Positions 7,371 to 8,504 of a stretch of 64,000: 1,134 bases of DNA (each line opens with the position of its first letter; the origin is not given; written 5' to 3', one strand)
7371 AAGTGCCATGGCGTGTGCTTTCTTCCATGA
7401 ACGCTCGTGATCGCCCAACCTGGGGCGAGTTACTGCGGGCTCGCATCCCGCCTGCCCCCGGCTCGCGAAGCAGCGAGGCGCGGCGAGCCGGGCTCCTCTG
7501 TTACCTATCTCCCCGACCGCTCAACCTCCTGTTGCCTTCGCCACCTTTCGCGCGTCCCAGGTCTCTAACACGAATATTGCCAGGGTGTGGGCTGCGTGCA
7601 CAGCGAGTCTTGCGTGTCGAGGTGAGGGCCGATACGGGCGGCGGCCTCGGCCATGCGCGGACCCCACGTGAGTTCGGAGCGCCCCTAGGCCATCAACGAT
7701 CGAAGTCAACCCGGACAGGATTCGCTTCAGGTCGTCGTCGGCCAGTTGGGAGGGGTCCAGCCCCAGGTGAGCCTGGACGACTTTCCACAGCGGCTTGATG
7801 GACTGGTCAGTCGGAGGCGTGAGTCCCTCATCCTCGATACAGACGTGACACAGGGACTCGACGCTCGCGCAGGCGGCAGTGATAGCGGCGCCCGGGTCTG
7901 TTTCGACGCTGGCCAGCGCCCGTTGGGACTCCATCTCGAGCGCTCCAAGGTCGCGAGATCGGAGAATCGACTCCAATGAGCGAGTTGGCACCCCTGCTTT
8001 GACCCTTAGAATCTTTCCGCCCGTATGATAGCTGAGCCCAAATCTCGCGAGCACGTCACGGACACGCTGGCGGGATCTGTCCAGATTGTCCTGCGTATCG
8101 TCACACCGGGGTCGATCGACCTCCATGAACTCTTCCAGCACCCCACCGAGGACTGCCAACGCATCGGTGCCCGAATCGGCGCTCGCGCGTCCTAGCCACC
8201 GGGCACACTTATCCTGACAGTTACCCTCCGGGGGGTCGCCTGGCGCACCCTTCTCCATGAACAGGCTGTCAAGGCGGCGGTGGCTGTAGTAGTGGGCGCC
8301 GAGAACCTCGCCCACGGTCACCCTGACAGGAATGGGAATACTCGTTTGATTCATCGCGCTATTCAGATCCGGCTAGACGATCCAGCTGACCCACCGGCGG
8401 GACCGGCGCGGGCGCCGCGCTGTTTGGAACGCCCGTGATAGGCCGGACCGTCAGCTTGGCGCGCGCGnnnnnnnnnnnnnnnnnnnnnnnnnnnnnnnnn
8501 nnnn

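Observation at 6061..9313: Three stacked, unrelated HEPN-family genes with no visible neutralising partner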

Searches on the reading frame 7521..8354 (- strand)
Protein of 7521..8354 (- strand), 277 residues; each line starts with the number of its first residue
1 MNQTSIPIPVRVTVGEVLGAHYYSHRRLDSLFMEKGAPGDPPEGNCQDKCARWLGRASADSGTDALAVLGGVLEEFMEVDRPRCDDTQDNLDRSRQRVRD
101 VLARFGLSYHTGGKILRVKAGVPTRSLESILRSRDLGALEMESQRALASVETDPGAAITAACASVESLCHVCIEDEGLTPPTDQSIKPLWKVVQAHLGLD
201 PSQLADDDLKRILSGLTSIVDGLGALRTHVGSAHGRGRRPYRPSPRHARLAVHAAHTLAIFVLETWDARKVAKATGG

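Call 3: search_protein_families(library=pfam, proteins=[window:7521-8354:-], max_evalue=0.1)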
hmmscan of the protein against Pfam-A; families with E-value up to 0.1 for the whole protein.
window:7521-8354:- (277 aa): 1 family
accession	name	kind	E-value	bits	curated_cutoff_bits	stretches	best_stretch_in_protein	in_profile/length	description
PF14355.11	Abi_C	-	3.5e-22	78.7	24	1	188-263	2-82/83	Abortive infection C-terminus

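Call 4: search_protein_families(library=padloc, proteins=[window:7521-8354:-], max_evalue=0.1)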
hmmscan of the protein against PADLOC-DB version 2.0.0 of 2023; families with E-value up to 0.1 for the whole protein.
window:7521-8354:- (277 aa): 1 family
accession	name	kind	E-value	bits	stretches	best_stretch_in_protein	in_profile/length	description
PDLC02347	AbiJ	-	3.4e-12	44.7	1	153-265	165-276/281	AbiJ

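Call 5: search_protein_families(library=ncbifam, proteins=[window:7521-8354:-], max_evalue=0.1)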
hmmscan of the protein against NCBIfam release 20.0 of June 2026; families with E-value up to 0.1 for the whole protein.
window:7521-8354:- (277 aa): 0 families

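Call 11: find_homologous_proteins(query=window:7521-8354:-)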
Query window:7521-8354:- (277 aa): 2163 proteins with E <= 0.001 among 7565 candidates; the best 120 are listed.
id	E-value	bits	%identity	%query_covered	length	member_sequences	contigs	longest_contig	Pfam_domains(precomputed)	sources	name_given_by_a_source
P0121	4.4e-132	458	76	98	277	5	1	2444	PF14355.13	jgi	-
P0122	2.1e-131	455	75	97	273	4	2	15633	PF14355.13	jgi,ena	jgi:hypothetical protein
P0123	3.0e-131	455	73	100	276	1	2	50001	PF14355.13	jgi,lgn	jgi:hypothetical protein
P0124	1.8e-129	449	74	97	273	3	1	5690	PF14355.13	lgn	-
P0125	1.4e-128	446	72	100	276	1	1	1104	PF14355.13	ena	-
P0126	4.0e-128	445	73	97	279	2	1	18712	PF14355.13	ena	-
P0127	6.1e-127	441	72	99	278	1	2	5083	PF14355.13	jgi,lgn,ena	-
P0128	1.1e-126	440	72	97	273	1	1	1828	PF14355.13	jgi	jgi:hypothetical protein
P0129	3.4e-125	435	72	98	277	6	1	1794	PF14355.13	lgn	-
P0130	4.0e-121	422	69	97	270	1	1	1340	PF14355.13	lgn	-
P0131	5.2e-121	421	68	98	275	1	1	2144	PF14355.13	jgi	jgi:hypothetical protein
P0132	1.2e-120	420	70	96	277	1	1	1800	PF14355.13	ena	-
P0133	6.5e-120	418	71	96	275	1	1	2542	PF14355.13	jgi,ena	-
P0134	7.2e-119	414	68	100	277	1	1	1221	PF14355.13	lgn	-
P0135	8.4e-119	414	68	98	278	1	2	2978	PF14355.13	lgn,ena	-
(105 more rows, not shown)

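Call 18: find_encoding_contigs(protein=P0123, flank=8000, max_places=4)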
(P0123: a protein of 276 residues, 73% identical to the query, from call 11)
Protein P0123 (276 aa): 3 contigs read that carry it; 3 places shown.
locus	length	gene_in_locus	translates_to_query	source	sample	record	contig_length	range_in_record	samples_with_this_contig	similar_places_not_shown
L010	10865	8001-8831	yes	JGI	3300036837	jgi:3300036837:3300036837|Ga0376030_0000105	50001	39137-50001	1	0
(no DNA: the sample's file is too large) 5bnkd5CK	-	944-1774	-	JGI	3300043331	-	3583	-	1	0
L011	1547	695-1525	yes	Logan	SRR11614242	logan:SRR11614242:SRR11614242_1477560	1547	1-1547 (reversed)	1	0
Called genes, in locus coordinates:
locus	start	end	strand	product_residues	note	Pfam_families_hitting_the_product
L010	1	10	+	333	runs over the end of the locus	PF25919:BSH_CusB (faint), PF00364:Biotin_lipoyl (faint), PF25917:BSH_RND, PF25984:BSH_YknX (faint), PF25881:HH_YBHG (weak)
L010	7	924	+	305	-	PF00005:ABC_tran, PF13304:AAA_21 (weak)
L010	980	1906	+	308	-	PF00005:ABC_tran, PF13304:AAA_21 (weak), PF13732:DrrA1-3_C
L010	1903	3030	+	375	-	PF12679:ABC2_membrane_2, PF12698:ABC2_membrane_3, PF01061:ABC2_membrane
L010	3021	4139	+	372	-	PF12679:ABC2_membrane_2, PF12730:ABC2_membrane_4 (faint), PF12698:ABC2_membrane_3, PF01061:ABC2_membrane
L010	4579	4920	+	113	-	-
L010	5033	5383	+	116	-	-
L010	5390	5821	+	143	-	-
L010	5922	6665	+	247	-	PF08241:Methyltransf_11, PF08242:Methyltransf_12 (weak), PF13649:Methyltransf_25 (weak)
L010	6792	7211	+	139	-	-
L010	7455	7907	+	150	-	PF05866:RusA (faint)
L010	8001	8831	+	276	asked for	PF14355:Abi_C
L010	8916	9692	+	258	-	-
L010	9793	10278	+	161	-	-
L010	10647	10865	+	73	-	?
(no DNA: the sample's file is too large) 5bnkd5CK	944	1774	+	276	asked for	PF14355:Abi_C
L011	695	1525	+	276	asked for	PF14355:Abi_C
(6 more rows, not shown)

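Call 22: search_solved_structures(query=window:7521-8354:-, max_evalue=1)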
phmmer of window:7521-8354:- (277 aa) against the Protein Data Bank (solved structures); distinct sequences matched with E-value up to 1: 2.
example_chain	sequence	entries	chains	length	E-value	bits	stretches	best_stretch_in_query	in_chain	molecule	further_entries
5zhz_A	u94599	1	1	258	0.34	13.6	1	6-97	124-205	Probable endonuclease 4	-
9qup_A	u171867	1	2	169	0.69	12.6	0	58-141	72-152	TFD-EE MPNN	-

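Call 36: predict_structure(alignment_id=A2)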
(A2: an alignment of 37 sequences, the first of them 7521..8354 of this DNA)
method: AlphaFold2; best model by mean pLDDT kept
length: 277 residues; sequences in the alignment: 37
mean_pLDDT: 91.3   pTM: 0.62
mean pLDDT of the five models: 91.3, 90.8, 90.0, 88.3, 87.9
residues with pLDDT >= 90: 222; 70-90: 36; 50-70: 17; < 50: 2
segments of 3 or more residues with pLDDT < 50: none
pLDDT, mean of each block of 10 residues (from residue 1): 82 97 96 97 97 97 96 94 86 95 91 80 77 92 92 93 97 97 96 96 93 95 89 61 93 98 95 85
secondary structure, 60 per line:
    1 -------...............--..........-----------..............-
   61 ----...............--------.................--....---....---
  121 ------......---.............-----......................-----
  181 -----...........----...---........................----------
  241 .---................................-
elements in order: H8-22 H25-34 H46-59 H65-79 H88-104 E107-110 E114-117 H127-132 H136-148 H154-175 H186-196 H207-229 H245-276

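Call 42: fold_search(model_id=the predicted structure, library=pdb)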
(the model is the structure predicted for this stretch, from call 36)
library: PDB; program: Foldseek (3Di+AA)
matches with E <= 10: 341; with E <= 0.001: 0
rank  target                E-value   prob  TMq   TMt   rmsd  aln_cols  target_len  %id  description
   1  1o3u                  4.5e-01  0.96  0.29  0.57   6.6       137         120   12  Crystal structure of an hepn domain protein (tm0613) from thermotoga maritima at 1.75 A resolution (released 2003-04-22)
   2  5fsh_B                4.9e-01  0.38  0.27  0.19  12.8       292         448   15  Crystal structure of Thermus thermophilus Csm6 (released 2016-01-27)
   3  9min_D                5.2e-01  0.69  0.23  0.37   7.0       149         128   15  Structure of a designed minibinder to NYESO1-A*02:01 (released 2025-08-06)
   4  8uck_c                5.7e-01  0.20  0.22  0.23  23.4       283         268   13  Komagataella pastoris Cytochrome c oxidase (9 subunits) in complex with human VMAT2 (released 2024-10-09)
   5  2hsb                  5.9e-01  0.99  0.34  0.67   4.5       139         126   17  Crystal structure of a hepn domain containing protein (af_0298) from archaeoglobus fulgidus at 1.95 A resolution (released 2006-08-15)
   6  7qhm_F                6.5e-01  0.47  0.21  0.27  10.0       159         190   14  Cytochrome bcc-aa3 supercomplex (respiratory supercomplex III2/IV2) from Corynebacterium glutamicum (stigmatellin and  (released 2022-05-18)
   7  3o10_C                7.4e-01  0.93  0.31  0.56   5.9       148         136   15  Crystal structure of the HEPN domain from human sacsin (released 2011-03-30)
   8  7e1v_S                7.4e-01  0.30  0.20  0.26  10.7       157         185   13  Cryo-EM structure of apo hybrid respiratory supercomplex consisting of Mycobacterium tuberculosis complexIII and Mycob (released 2021-10-13)
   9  7f02_C                7.7e-01  0.15  0.12  0.14  16.9       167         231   11  Cytochrome c-type biogenesis protein CcmABCD from E. coli (released 2022-11-09)
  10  7q21_E                8.1e-01  0.41  0.21  0.26   9.9       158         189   11  III2-IV2 respiratory supercomplex from Corynebacterium glutamicum (released 2022-02-02)
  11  8ucj_c                9.3e-01  0.16  0.23  0.23  22.0       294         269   12  CryoEM structure of Komagataella pastoris Cytochrome c oxidase (11 subunits) in complex with human VMAT2 (released 2024-10-09)
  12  5z62_C                9.7e-01  0.60  0.25  0.26  11.7       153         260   12  Structure of human cytochrome c oxidase (released 2019-02-27)
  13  9jxl                  9.7e-01  0.15  0.24  0.14  21.0       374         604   11  Cryo-EM structure of human XPR1 in an open state at the intracellular gate and a closed state at the extracellular gate, (released 2025-08-27)
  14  6hwh_W                1.0e+00  0.47  0.24  0.33  13.9       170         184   14  Structure of a functional obligate respiratory supercomplex from Mycobacterium smegmatis (released 2018-11-07)
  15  5fsh_A                1.0e+00  0.41  0.32  0.21  11.5       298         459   15  Crystal structure of Thermus thermophilus Csm6 (released 2016-01-27)
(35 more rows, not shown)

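Call 54: find_related_loci(query=A2, collection=metagenome_contigs, flank=10000)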
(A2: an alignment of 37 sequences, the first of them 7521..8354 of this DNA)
Query A2 (277 aa) in metagenome_contigs; peptide patterns used: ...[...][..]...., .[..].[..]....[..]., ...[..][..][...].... (x = any residue, [..] = any of these).
599 stretches matched a pattern (row limit reached: there are more); 373 encode a relative of the query (tblastn E <= 1e-3); the best 80 are kept; 80 distinct loci.
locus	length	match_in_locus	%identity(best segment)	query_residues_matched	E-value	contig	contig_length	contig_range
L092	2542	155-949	71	6-270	1e-125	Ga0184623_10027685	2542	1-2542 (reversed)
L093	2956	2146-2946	66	1-270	2e-123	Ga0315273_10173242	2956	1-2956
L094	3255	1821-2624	60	3-270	3e-111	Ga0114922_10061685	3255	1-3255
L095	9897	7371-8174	61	1-270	4e-106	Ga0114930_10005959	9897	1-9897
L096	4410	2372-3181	61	1-270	4e-105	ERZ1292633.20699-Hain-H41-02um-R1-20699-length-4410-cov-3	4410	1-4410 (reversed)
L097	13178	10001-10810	53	1-270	4e-100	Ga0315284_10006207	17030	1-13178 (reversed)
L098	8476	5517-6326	53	1-270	4e-100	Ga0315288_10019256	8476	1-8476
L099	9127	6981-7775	54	6-270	4e-98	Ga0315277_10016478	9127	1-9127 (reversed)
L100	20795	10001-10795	55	1-270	2e-97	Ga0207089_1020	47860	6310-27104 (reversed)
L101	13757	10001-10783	59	6-270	1e-96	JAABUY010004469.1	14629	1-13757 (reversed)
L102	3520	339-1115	57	6-270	2e-97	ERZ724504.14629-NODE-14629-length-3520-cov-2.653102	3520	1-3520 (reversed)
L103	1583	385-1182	56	5-270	4e-102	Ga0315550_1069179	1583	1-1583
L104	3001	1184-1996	54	3-273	8e-98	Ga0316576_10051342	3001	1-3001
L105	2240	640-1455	53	1-275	9e-100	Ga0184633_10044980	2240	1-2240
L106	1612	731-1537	56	1-270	4e-102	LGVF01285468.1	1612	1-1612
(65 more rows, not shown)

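Call 60: list_cluster_members(proteins=[P0001, P0241, window:7521-8354:-, window:9675-10082:-])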
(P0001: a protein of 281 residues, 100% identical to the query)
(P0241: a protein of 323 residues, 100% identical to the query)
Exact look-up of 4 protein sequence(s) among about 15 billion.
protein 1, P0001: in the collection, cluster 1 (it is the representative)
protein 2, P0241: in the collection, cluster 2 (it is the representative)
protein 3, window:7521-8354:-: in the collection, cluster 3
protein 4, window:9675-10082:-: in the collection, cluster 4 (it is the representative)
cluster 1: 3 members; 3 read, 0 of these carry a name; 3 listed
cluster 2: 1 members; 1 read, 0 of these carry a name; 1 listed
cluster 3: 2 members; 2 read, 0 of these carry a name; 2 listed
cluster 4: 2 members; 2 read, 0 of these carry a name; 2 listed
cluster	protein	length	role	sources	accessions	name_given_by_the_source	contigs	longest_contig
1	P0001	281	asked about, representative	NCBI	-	-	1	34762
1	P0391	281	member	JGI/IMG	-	-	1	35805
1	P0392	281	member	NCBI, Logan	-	-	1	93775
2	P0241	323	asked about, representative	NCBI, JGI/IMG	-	-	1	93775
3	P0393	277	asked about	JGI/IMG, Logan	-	-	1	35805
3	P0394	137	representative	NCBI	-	-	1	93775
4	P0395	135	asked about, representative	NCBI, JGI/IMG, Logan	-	-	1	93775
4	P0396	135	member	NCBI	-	-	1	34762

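Call 69: find_related_loci(query=A2, collection=viral_contigs, flank=10000)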
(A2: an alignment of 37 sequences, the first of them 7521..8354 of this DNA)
Query A2 (277 aa) in viral_contigs; peptide patterns used: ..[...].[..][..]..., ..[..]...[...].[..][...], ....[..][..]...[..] (x = any residue, [..] = any of these).
47 stretches matched a pattern; 25 encode a relative of the query (tblastn E <= 1e-3); 25 distinct loci.
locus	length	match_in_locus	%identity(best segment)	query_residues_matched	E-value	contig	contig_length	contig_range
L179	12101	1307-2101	47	6-273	1e-77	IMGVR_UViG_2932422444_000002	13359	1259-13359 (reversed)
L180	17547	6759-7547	46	6-272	1e-72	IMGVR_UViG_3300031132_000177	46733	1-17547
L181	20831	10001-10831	43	1-273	3e-72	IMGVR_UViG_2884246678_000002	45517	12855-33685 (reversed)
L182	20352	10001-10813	43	3-270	8e-70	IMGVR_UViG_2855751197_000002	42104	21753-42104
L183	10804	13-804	44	6-270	6e-69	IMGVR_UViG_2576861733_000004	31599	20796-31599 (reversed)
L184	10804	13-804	46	6-270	2e-68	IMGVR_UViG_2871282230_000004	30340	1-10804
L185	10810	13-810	42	6-270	5e-68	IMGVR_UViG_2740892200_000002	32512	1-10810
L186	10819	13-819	41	6-270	2e-67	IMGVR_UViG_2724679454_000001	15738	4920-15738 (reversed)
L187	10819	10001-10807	42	6-270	6e-67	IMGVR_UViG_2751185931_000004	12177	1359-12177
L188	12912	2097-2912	40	3-270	7e-67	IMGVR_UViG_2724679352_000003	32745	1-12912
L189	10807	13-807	45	6-271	2e-66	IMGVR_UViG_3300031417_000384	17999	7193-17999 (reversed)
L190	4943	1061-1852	44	6-270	2e-66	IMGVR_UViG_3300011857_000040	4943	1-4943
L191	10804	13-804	44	6-270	3e-66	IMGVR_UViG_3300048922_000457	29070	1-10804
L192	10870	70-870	42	3-270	5e-66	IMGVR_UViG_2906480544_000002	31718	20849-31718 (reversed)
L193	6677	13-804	44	6-270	4e-66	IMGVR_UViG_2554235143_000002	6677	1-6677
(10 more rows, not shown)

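Call 73: search_protein_families(library=phrogs, proteins=[window:7521-8354:-], max_evalue=0.01)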
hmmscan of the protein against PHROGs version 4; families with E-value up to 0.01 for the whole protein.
window:7521-8354:- (277 aa): 1 family
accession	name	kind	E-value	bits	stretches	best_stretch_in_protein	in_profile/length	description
phrog_23253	-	unknown function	1.1e-20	75.3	1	144-270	123-250/253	-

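Call 76: search_solved_structures(query=A2, max_evalue=10)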
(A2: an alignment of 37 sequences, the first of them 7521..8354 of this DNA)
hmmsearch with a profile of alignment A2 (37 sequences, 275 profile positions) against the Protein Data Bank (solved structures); distinct sequences matched with E-value up to 10: 2.
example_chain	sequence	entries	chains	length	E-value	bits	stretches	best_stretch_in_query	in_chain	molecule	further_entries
9cu8_A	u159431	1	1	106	0.082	15.3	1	102-179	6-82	TNFR2_mb1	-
9ebk_B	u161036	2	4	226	1.5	11.2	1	208-238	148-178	Piperazate synthase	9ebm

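Call 93: search_dna_similar(query=window:7521-8354:-, collection=plasmids, mode=protein, max_rows=25)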
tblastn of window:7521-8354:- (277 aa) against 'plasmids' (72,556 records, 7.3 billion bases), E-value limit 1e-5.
Records with a match: 181; places in all: 183; records where one place covers at least 80% of the query: 116.
Best place of each record, by identity: <60% 181.
By first word of the organism name: Enterobacter 60; Klebsiella 24; Acinetobacter 11; Burkholderia 9; Rhizobium 8; Providencia 6; Escherichia 4; Moellerella 3; Pseudomonas 3; Streptomyces 3; and 37 more.
By predicted mobility (MOB-suite, as given by PLSDB): conjugative 78; non-mobilizable 73; mobilizable 30.
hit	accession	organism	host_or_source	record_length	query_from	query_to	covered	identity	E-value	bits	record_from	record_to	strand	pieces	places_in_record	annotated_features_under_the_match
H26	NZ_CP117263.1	Rhizobium tumorigenes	Rubus sp.,pure bacterial culture,Aerial ...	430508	6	266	94%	47.5%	5e-63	221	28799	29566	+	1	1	abortive infection family protein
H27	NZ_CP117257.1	Rhizobium tumorigenes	Rubus sp.,pure bacterial culture,Aerial ...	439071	6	266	94%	47.5%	5e-63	221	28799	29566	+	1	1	abortive infection family protein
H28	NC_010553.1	Burkholderia ambifaria MC40-6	-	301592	3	275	99%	44.4%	2e-60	213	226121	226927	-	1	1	abortive infection family protein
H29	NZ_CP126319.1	Burkholderia anthina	Sorghum bicolor,Sandy loam,rhizosphere ...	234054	6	270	96%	44.9%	4e-59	209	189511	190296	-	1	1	abortive infection family protein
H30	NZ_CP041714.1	Legionella geestiana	water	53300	1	269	97%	43.7%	2e-53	193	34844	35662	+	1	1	abortive infection family protein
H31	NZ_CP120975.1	Moellerella wisconsensis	mutton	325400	6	270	96%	43.4%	4e-60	212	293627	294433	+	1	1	abortive infection family protein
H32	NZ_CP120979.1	Moellerella wisconsensis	mutton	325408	6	270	96%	43.4%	4e-60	212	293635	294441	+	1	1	abortive infection family protein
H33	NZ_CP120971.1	Moellerella wisconsensis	mutton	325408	6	270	96%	43.4%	4e-60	212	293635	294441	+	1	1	abortive infection family protein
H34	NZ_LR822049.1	Providencia rettgeri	-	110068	6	274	97%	42.0%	9e-59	208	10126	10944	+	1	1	abortive infection family protein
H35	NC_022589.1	Providencia rettgeri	-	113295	6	274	97%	42.0%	9e-59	208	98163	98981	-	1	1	abortive infection family protein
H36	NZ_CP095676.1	Providencia stuartii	Homo sapiens,Pure culture one microbial ...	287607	6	274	97%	42.0%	9e-59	208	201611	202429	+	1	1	abortive infection family protein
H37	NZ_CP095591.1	Providencia stuartii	Homo sapiens,Pure culture one microbial ...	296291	6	274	97%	42.0%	9e-59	208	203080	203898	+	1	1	abortive infection family protein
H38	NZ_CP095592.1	Providencia stuartii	Homo sapiens,Pure culture one microbial ...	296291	6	274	97%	42.0%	9e-59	208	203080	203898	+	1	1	abortive infection family protein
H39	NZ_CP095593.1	Providencia stuartii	Homo sapiens,Pure culture one microbial ...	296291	6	274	97%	42.0%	9e-59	208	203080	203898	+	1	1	abortive infection family protein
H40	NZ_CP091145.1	Pseudomonas avellanae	hazelnut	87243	24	276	91%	44.4%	3e-55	198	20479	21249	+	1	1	abortive infection family protein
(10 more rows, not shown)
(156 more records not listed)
